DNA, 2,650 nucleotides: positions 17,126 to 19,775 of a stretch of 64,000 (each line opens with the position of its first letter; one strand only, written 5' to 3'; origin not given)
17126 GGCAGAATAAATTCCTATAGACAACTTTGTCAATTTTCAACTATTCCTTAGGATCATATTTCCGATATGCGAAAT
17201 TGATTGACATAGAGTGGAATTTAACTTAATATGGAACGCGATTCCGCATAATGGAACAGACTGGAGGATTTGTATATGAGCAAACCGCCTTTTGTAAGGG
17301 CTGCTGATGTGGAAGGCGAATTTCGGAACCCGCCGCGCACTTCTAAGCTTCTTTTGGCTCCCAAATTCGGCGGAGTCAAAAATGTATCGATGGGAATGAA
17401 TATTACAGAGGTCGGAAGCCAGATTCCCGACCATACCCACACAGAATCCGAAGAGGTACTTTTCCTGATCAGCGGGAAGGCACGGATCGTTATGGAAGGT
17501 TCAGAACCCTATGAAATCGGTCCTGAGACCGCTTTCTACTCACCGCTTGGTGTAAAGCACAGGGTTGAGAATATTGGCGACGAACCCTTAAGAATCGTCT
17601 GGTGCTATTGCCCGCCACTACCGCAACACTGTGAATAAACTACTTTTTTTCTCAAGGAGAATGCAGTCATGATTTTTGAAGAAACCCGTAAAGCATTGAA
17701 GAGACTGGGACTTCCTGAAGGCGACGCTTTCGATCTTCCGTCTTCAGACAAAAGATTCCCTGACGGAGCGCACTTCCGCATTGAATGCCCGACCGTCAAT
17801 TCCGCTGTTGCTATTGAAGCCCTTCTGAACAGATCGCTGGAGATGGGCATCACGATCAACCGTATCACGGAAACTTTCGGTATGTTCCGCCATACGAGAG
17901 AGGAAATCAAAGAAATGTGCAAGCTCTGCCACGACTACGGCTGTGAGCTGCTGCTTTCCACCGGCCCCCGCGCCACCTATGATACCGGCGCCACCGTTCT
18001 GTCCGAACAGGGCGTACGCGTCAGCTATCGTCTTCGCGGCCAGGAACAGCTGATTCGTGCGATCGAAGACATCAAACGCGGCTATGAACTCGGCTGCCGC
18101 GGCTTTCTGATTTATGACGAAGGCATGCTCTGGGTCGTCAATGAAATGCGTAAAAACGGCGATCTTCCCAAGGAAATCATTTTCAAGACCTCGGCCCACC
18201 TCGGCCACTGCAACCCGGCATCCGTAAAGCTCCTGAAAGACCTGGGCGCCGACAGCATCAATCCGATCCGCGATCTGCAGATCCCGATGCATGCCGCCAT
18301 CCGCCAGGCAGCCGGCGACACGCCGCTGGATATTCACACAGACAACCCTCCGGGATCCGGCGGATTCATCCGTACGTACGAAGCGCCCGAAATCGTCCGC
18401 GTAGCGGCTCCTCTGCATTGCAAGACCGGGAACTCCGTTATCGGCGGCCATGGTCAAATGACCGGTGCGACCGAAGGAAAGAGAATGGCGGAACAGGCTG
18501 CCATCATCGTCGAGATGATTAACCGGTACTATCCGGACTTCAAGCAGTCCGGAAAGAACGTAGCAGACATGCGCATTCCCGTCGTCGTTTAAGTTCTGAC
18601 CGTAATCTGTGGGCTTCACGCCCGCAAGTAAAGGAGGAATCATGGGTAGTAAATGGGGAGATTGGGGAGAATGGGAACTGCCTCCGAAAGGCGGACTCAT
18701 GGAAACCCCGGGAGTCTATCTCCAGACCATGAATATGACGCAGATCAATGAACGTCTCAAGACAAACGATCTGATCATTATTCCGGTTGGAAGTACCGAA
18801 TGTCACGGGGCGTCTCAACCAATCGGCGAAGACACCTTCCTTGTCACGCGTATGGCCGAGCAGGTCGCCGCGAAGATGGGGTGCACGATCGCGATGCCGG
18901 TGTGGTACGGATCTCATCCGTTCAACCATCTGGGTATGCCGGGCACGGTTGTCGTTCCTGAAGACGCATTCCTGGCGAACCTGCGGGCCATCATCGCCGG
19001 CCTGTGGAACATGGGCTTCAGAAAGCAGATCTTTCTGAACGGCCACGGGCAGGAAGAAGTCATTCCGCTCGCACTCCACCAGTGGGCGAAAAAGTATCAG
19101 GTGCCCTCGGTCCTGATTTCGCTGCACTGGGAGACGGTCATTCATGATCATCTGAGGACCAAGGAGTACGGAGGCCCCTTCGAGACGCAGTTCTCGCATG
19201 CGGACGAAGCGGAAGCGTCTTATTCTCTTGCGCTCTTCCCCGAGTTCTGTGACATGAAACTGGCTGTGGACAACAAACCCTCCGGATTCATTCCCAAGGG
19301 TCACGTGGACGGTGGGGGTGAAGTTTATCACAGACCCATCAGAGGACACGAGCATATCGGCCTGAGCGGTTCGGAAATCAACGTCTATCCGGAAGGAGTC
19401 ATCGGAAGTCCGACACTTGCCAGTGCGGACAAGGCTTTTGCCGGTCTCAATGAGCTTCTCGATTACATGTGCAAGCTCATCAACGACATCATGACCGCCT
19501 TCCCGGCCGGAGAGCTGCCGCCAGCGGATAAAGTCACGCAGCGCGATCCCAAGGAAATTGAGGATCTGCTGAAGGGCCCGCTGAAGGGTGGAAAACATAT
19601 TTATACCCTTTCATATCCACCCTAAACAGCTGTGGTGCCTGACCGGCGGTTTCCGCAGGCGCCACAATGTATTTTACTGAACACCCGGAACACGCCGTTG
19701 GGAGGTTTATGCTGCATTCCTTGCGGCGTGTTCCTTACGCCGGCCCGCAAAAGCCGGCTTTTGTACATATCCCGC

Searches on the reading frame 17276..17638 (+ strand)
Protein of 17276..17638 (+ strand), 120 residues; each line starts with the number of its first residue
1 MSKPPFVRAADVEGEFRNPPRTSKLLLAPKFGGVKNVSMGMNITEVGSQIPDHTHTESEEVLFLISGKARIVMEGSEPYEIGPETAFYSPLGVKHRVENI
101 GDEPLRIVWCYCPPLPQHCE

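Call 8: search_protein_families(library=pfam, proteins=[window:17276-17638:+])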
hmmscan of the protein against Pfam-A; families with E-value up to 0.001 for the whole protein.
window:17276-17638:+ (120 aa): 5 families
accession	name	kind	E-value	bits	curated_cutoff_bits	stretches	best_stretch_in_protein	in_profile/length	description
PF07883.17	Cupin_2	-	3.7e-14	52.6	27.2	1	45-110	6-69/70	Cupin domain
PF00190.28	Cupin_1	-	2e-05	24.7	22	1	36-110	30-112/151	Cupin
PF16867.11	DMSP_lyase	-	0.00017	21.8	27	1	35-105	93-160/162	Dimethlysulfonioproprionate lyase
PF02311.25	AraC_binding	-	0.00023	21.4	21.1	1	50-114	16-78/135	AraC-like ligand binding domain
PF01050.24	MannoseP_isomer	-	0.00048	20.7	23.6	1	53-108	44-98/116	Mannose-6-phosphate isomerase C-terminal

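Call 30: search_protein_families(library=ncbifam, proteins=[window:17276-17638:+], max_evalue=0.00001)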
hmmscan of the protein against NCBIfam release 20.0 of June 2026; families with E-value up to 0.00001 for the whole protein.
window:17276-17638:+ (120 aa): 0 families

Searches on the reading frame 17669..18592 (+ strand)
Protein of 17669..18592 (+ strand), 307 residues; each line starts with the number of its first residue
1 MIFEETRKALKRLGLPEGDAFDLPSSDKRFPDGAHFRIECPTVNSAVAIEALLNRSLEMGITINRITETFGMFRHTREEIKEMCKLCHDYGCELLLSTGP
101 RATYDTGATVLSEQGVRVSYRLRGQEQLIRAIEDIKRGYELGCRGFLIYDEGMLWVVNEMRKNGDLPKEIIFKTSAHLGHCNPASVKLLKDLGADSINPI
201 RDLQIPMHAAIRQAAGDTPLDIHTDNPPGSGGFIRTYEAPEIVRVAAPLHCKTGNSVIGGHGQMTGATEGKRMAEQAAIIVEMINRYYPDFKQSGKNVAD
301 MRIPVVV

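Call 8: search_protein_families(library=pfam, proteins=[window:17669-18592:+])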
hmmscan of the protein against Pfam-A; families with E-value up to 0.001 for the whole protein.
window:17669-18592:+ (307 aa): 0 families

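Call 15: find_homologous_proteins(query=window:17669-18592:+)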
Query window:17669-18592:+ (307 aa): 4378 proteins with E <= 0.001 among 5891 candidates; the best 120 are listed.
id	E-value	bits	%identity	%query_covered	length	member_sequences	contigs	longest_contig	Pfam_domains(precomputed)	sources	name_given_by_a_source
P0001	3.2e-206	701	100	100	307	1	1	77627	-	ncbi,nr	ncbi:MAG: peptidase [Acidobacteria bacterium]|nr:peptidase [Acidobacteriota bacterium]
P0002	6.8e-201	684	97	100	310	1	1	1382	-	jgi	jgi:hypothetical protein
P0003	6.3e-200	681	97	100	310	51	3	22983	-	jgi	jgi:hypothetical protein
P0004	1.7e-190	650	91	100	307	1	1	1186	-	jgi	-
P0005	5.1e-190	648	92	100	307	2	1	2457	-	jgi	-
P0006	6.1e-190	648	91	100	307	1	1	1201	-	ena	-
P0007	1.6e-189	647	91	100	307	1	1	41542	-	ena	-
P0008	2.9e-189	646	91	100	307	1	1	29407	-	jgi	jgi:hypothetical protein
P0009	3.1e-189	646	91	100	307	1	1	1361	-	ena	-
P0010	4.0e-189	645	91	100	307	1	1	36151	-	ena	-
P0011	1.5e-188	643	91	100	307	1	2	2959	-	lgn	-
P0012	2.7e-187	639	91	100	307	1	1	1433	-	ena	-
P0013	1.7e-179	614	90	100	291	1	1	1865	-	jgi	jgi:hypothetical protein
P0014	2.8e-179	613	88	100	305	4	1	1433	-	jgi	-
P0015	1.4e-177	607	85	100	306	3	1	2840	-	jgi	-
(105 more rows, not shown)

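Call 17: find_related_loci(query=A1, collection=genome_contigs, flank=10000)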
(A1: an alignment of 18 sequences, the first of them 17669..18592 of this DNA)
Query A1 (307 aa) in genome_contigs; peptide patterns used: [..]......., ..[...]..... (x = any residue, [..] = any of these).
188 stretches matched a pattern; 140 encode a relative of the query (tblastn E <= 1e-3); the best 80 are kept; 80 distinct loci.
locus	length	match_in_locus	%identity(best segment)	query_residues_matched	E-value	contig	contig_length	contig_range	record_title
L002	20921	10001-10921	97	1-307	0e+0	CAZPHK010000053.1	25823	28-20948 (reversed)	MAG TPA_asm: uncultured Acidobacteriota bacterium isolate binchicken_co129_133 genome assembly, contig: NODE_5130_length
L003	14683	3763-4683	93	1-307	0e+0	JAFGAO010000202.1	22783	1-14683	MAG: Acidobacteria bacterium isolate Zod_maxbin.0255 k87_4962766, whole genome shotgun sequence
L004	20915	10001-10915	88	1-306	0e+0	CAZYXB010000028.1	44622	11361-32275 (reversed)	MAG TPA_asm: uncultured Acidobacteriota bacterium isolate SRP192927_co6_641 genome assembly, contig: NODE_1243_length_44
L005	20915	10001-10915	87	1-305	0e+0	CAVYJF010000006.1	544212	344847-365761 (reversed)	MAG: uncultured Acidobacteriota bacterium isolate MFD01476.bin.2.38 genome assembly, contig: contig_16381, whole genome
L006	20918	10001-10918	86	1-306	0e+0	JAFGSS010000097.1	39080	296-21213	MAG: Acidobacteria bacterium isolate Zod_Metabat.919 k87_2758154, whole genome shotgun sequence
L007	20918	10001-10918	86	1-306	0e+0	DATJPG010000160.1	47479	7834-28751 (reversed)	MAG TPA_asm: Acidobacteriota bacterium isolate SMAG_U14907 k141_1219029, whole genome shotgun sequence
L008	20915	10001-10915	86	1-306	0e+0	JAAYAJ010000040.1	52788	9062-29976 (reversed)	MAG: Acidobacteria bacterium isolate AS06rmzACSIP_118 147878_AS06, whole genome shotgun sequence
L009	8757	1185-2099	85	1-305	0e+0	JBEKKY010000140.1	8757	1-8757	MAG: Acidobacteriota bacterium isolate SPRUCE 358 SPRUCE_358_140, whole genome shotgun sequence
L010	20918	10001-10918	85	1-306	0e+0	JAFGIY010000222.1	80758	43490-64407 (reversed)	MAG: Acidobacteria bacterium isolate Zod_Metabat.240 k87_12005237, whole genome shotgun sequence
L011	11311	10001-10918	84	1-306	2e-180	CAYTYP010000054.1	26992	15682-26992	MAG TPA_asm: uncultured Acidobacteriota bacterium isolate SRP192927_co7_584 genome assembly, contig: NODE_2988_length_26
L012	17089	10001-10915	85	2-306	2e-180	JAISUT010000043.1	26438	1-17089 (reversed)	MAG: Acidobacteriota bacterium isolate Md513_bin91 k119_2105413, whole genome shotgun sequence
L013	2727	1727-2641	84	1-305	0e+0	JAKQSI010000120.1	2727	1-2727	MAG: Candidatus Omnitrophota bacterium isolate USMO_metabat.112 k141_1173617, whole genome shotgun sequence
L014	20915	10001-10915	84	1-306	8e-180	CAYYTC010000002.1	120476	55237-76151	MAG TPA_asm: uncultured Acidobacteriota bacterium isolate SRP192927_co7_741 genome assembly, contig: NODE_150_length_120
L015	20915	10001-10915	83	1-306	2e-178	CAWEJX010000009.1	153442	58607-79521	MAG: uncultured Acidobacteriota bacterium isolate MFD05942.bin.2.136 genome assembly, contig: contig_30129, whole genome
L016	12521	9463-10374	84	1-305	2e-177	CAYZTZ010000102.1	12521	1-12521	MAG TPA_asm: uncultured Acidobacteriota bacterium isolate binchicken_co274_439 genome assembly, contig: NODE_12520_lengt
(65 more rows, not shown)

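Call 30: search_protein_families(library=ncbifam, proteins=[window:17669-18592:+], max_evalue=0.00001)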
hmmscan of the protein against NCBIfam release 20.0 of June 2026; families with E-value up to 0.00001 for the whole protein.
window:17669-18592:+ (307 aa): 0 families

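Call 54: predict_structure(alignment_id=A1)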
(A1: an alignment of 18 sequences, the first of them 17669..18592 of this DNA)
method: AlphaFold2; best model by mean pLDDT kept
length: 307 residues; sequences in the alignment: 18
mean_pLDDT: 60.7   pTM: 0.62
mean pLDDT of the five models: 60.7, 58.6, 55.2, 55.0, 51.3
residues with pLDDT >= 90: 4; 70-90: 115; 50-70: 88; < 50: 100
segments of 3 or more residues with pLDDT < 50: 1-7, 13-25, 103-124, 178-180, 201-206, 222-261, 301-307
pLDDT, mean of each block of 10 residues (from residue 1): 43 42 49 69 77 89 75 72 86 72 42 36 53 74 72 77 82 60 69 70 48 62 36 27 33 44 69 71 64 72 38
secondary structure, 60 per line:
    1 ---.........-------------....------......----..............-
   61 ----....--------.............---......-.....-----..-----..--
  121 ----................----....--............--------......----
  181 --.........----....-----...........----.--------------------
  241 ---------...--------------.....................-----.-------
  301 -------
elements in order: H4-12 H26-29 E36-41 H46-59 E65-68 H77-89 E93-98 H100-104 H125-140 E145-148 H151-162 E171-176 H183-191 E196-199 H205-215 E250-252 H267-287
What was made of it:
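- Tried and rejected: The first AlphaFold model was poor (pLDDT 61, call 54).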

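Call 56: search_protein_families(library=pfam, proteins=[window:17669-18592:+], max_evalue=10)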
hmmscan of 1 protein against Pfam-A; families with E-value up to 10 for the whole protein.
window:17669-18592:+ (307 aa): 0 families

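Call 57: fold_search(model_id=the predicted structure, library=pdb)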
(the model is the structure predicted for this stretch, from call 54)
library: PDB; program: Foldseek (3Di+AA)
matches with E <= 10: 1806; with E <= 0.001: 593
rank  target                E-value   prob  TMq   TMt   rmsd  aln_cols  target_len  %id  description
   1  8dht_A                1.5e-06  1.00  0.46  0.35   8.7       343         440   12  Crystal structure of a typeIII Rubisco (released 2022-11-30)
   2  1ykw_B                2.0e-06  1.00  0.48  0.38   8.2       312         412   11  Crystal Structure of a Novel RuBisCO-Like Protein from the Green Sulfur Bacterium Chlorobium tepidum (released 2005-05-17)
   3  4jn6_A                2.2e-06  1.00  0.43  0.40   8.3       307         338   12  Crystal Structure of the Aldolase-Dehydrogenase Complex from Mycobacterium tuberculosis HRv37 (released 2013-05-08)
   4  1tel_B                2.4e-06  1.00  0.47  0.35   8.1       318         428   11  Crystal structure of a RubisCO-like protein from Chlorobium tepidum (released 2004-10-05)
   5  7r6y_C                2.9e-06  1.00  0.42  0.31  10.5       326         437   13  E117K mutant pyruvate kinase from rabbit muscle (released 2022-05-25)
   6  1iwa_A                2.9e-06  1.00  0.43  0.30  12.5       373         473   10  RUBISCO FROM GALDIERIA PARTITA (released 2003-04-30)
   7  4lrt_A                3.3e-06  1.00  0.38  0.36   5.1       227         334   10  Crystal and solution structures of the bifunctional enzyme (Aldolase/Aldehyde dehydrogenase) from Thermomonospora curv (released 2013-09-04)
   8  1bwv_A                3.5e-06  1.00  0.44  0.31  11.4       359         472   10  Activated Ribulose 1,5-Bisphosphate Carboxylase/Oxygenase (RUBISCO) Complexed with the Reaction Intermediate Analogue  (released 1999-09-27)
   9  4lrt_C                3.9e-06  1.00  0.39  0.36   4.9       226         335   10  Crystal and solution structures of the bifunctional enzyme (Aldolase/Aldehyde dehydrogenase) from Thermomonospora curv (released 2013-09-04)
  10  8uhi_A                3.9e-06  1.00  0.46  0.33  10.1       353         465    8  Structure of the far-red light-absorbing allophycocyanin core expressed during FaRLiP (released 2024-01-03)
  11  1nvm_A                5.0e-06  1.00  0.37  0.34   5.9       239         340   12  Crystal structure of a bifunctional aldolase-dehydrogenase : sequestering a reactive and volatile intermediate (released 2003-06-17)
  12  2cwx_E                5.0e-06  1.00  0.47  0.37   7.9       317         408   14  Crystal structure of octameric ribulose-1,5-bisphosphate carboxylase/oxygenase (Rubisco) from Pyrococcus horikoshii OT (released 2005-12-27)
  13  1ykw_A                5.0e-06  1.00  0.46  0.36   8.7       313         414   12  Crystal Structure of a Novel RuBisCO-Like Protein from the Green Sulfur Bacterium Chlorobium tepidum (released 2005-05-17)
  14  3a12_E                5.3e-06  1.00  0.48  0.36   8.2       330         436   11  Crystal structure of Type III Rubisco complexed with 2-CABP (released 2010-04-07)
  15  1tel_A                5.3e-06  1.00  0.46  0.35   8.0       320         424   11  Crystal structure of a RubisCO-like protein from Chlorobium tepidum (released 2004-10-05)
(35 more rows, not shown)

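Call 65: search_solved_structures(query=A1, max_evalue=10)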
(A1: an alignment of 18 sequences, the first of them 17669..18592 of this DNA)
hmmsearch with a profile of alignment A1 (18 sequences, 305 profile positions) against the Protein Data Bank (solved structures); distinct sequences matched with E-value up to 10: 2.
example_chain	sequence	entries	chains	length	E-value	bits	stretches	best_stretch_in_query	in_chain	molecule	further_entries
3rj2_X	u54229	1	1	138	0.43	12.8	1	206-247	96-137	Putative uncharacterized protein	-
9gb5_G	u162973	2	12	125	0.92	11.7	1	56-106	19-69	gp51 - Neck valve protein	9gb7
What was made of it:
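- Tried and rejected: A profile search of PDB sequences found nothing (call 65).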

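Call 72: search_protein_representatives(protein=window:17669-18592:+)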
Query: 307 residues. Proteins with E-value up to 0.001 (for the whole library): 834; up to 1e-10: 422; up to 1e-30: 97. The best 150 are listed.
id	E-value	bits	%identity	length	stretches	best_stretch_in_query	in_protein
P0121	8.2e-95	334.0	53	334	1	9-296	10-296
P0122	1.1e-89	317.1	68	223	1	2-200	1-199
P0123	3.3e-88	312.3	51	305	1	8-305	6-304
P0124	7.9e-84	297.9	46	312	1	3-295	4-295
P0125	1.5e-78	280.5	55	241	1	63-296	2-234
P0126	1.4e-77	277.4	48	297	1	2-294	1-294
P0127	8.1e-77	274.9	96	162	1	59-184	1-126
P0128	5.9e-75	268.8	65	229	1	72-257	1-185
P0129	2.4e-73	263.5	44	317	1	3-305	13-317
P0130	3.4e-72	259.7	43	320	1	13-304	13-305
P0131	1.2e-71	258.0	43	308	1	2-305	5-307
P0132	1.5e-71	257.6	86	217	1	140-268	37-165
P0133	1.1e-65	238.4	47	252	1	4-250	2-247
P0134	5.7e-65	236.0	41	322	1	7-304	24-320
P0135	3.3e-63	230.2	78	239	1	111-241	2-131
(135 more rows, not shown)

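Call 75: search_protein_families(library=pfam, alignment_id=A3, max_evalue=0.1)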
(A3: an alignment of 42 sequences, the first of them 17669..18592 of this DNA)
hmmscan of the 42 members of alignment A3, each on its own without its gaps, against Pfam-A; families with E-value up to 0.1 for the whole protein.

A. member 1, window:17669-18592:+ (307 aa): 0 families

B. families by the number of members that match (of 42 scanned): 7 families
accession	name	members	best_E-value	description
PF01136.24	Peptidase_U32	30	7.7e-08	Peptidase family U32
PF13453.11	Zn_ribbon_TFIIB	1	0.00038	Transcription factor zinc-finger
PF18777.7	CRM1_repeat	1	0.0051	Chromosome region maintenance or exportin repeat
PF13377.12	Peripla_BP_3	1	0.0089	Periplasmic binding protein-like domain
PF01993.23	MTD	1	0.013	methylene-5,6,7,8-tetrahydromethanopterin dehydrogenase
PF20859.2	RHA1_ro05818_N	1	0.028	Hypothetical protein RHA1_ro05818, N-terminal helical domain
PF13852.11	DUF4197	1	0.086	Protein of unknown function (DUF4197)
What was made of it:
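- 17276..19625 (+): Operon of three genes: cupin (17276-17638), a 307-aa divergent U32-like TIM-barrel protein (17669-18592), and a creatininase-family hydrolase that scores as an IolN equivalog (18609-19625). U32 link (call 75).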

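Call 79: predict_structure(alignment_id=A3)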
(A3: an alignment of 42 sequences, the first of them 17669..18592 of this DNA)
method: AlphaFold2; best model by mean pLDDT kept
length: 307 residues; sequences in the alignment: 42
mean_pLDDT: 94.7   pTM: 0.92
mean pLDDT of the five models: 94.7, 94.5, 93.8, 93.8, 91.0
residues with pLDDT >= 90: 268; 70-90: 28; 50-70: 11; < 50: 0
segments of 3 or more residues with pLDDT < 50: none
pLDDT, mean of each block of 10 residues (from residue 1): 94 97 98 99 98 99 97 96 99 94 72 69 91 98 97 98 98 94 98 97 97 98 91 94 99 93 92 99 98 98 97
secondary structure, 60 per line:
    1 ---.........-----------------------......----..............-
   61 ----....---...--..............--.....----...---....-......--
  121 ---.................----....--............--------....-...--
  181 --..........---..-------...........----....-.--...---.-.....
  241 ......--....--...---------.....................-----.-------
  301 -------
elements in order: H4-12 E36-41 H46-59 E65-68 H77-90 E93-97 H108-111 H113-118 H124-140 E145-148 H151-162 E171-174 H183-192 H205-215 E220-223 H236-246 E249-252 H267-287
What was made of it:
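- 17276..19625 (+): Structure model with pLDDT 94.7 (call 79).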

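Call 81: fold_search(model_id=the predicted structure, library=pdb)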
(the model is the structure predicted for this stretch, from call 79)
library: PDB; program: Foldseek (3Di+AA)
matches with E <= 10: 1624; with E <= 0.001: 354
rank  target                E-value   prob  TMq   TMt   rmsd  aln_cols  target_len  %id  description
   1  1gvf_A                4.3e-07  1.00  0.45  0.50   8.0       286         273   14  Structure of tagatose-1,6-bisphosphate aldolase (released 2002-06-18)
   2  3q94_B                9.3e-07  1.00  0.44  0.48   8.6       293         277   12  The crystal structure of fructose 1,6-bisphosphate aldolase from Bacillus anthracis str. 'Ames Ancestor' (released 2011-01-26)
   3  3q94_A                1.2e-06  1.00  0.47  0.50   8.2       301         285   13  The crystal structure of fructose 1,6-bisphosphate aldolase from Bacillus anthracis str. 'Ames Ancestor' (released 2011-01-26)
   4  3c52_A                1.9e-06  1.00  0.46  0.47   8.2       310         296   12  Class II fructose-1,6-bisphosphate aldolase from helicobacter pylori in complex with phosphoglycolohydroxamic acid, a  (released 2008-08-26)
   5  5uck_A                2.0e-06  1.00  0.46  0.48   8.5       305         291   12  Class II fructose-1,6-bisphosphate aldolase of Helicobacter pylori with cleavage products (released 2018-04-11)
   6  1gvf_B                2.5e-06  1.00  0.45  0.50   7.6       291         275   14  Structure of tagatose-1,6-bisphosphate aldolase (released 2002-06-18)
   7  3c4u_A                2.7e-06  1.00  0.45  0.46   8.5       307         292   13  Structure of class II fructose-biphosphate aldolase from helicobacter pylori (released 2008-08-26)
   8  3n9s_B                2.8e-06  1.00  0.46  0.48   8.4       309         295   13  Class II fructose-1,6-bisphosphate aldolase from helicobacter pylori in complex with N-(4-hydroxybutyl)- glycolohydrox (released 2010-11-17)
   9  6su1_G                2.8e-06  1.00  0.43  0.34  10.0       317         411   16  Trypanosoma congolense pyruvate kinase in complex with citrate and glycerol (released 2020-03-04)
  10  6ofu_C                3.2e-06  1.00  0.47  0.54   7.0       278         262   12  X-ray crystal structure of the YdjI aldolase from Escherichia coli K12 (released 2019-04-24)
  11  5d88                  3.7e-06  1.00  0.42  0.51  10.9       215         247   14  The Structure of the U32 Peptidase Mk0906 (released 2015-12-02)
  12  3n9s_A                3.9e-06  1.00  0.47  0.47   7.7       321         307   13  Class II fructose-1,6-bisphosphate aldolase from helicobacter pylori in complex with N-(4-hydroxybutyl)- glycolohydrox (released 2010-11-17)
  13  5ud2_A                4.9e-06  1.00  0.46  0.48   8.4       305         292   11  Class II fructose-1,6-bisphosphate aldolase H180Q variant of Helicobacter pylori with DHAP (released 2018-04-11)
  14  5ud0_A                4.9e-06  1.00  0.45  0.49   8.5       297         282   13  Class II fructose-1,6-bisphosphate aldolase E149A variant of Helicobacter pylori with cleavage products (released 2018-04-11)
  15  9a4l_A                4.9e-06  1.00  0.42  0.45  10.2       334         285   12  Integrative model of ALF-ACNA by crosslinking MS and deep learning (released 2024-09-18)
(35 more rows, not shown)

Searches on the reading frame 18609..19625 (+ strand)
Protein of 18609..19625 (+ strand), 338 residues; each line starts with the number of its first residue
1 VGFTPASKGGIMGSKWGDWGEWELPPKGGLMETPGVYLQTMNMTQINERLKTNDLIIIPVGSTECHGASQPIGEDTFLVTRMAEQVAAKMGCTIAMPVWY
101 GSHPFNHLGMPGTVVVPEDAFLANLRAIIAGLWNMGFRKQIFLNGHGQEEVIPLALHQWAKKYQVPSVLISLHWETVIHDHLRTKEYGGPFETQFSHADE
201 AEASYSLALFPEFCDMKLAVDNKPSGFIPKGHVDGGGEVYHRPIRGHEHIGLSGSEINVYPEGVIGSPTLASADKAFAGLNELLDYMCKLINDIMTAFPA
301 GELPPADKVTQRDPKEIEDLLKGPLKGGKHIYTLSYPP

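Call 8: search_protein_families(library=pfam, proteins=[window:18609-19625:+])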
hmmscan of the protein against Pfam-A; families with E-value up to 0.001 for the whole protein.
window:18609-19625:+ (338 aa): 1 family
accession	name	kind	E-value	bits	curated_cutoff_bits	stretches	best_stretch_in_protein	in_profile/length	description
PF02633.19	Creatininase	-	2.6e-46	158.4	31.3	1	40-291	2-238/238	Creatinine amidohydrolase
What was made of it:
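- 17276..19625 (+): Pfam (call 8).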

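Call 30: search_protein_families(library=ncbifam, proteins=[window:18609-19625:+], max_evalue=0.00001)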
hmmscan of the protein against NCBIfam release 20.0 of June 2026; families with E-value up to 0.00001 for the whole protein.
window:18609-19625:+ (338 aa): 3 families
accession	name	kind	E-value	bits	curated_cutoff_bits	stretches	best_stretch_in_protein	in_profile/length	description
NF041098.2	diketo_inos_hlase_IolN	equivalog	2.7e-149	496.3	245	1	34-336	5-307/307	3-dehydro-scyllo-inosose hydrolase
TIGR04448.1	creatininase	equivalog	5.2e-22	78.7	235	1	41-226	2-196/246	creatininase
TIGR03964.1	mycofact_creat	equivalog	6.8e-14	52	172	1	45-150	8-110/228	mycofactocin biosynthesis peptidyl-dipeptidase MftE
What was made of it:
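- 17276..19625 (+): NCBIfam NF041098, 496 bits against a cutoff of 245 (call 30).
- Closest known: Thermotoga maritima inositol operon containing iolN. Same: The hydrolase at 18609-19625 passes the NCBIfam IolN equivalog threshold (call 30).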
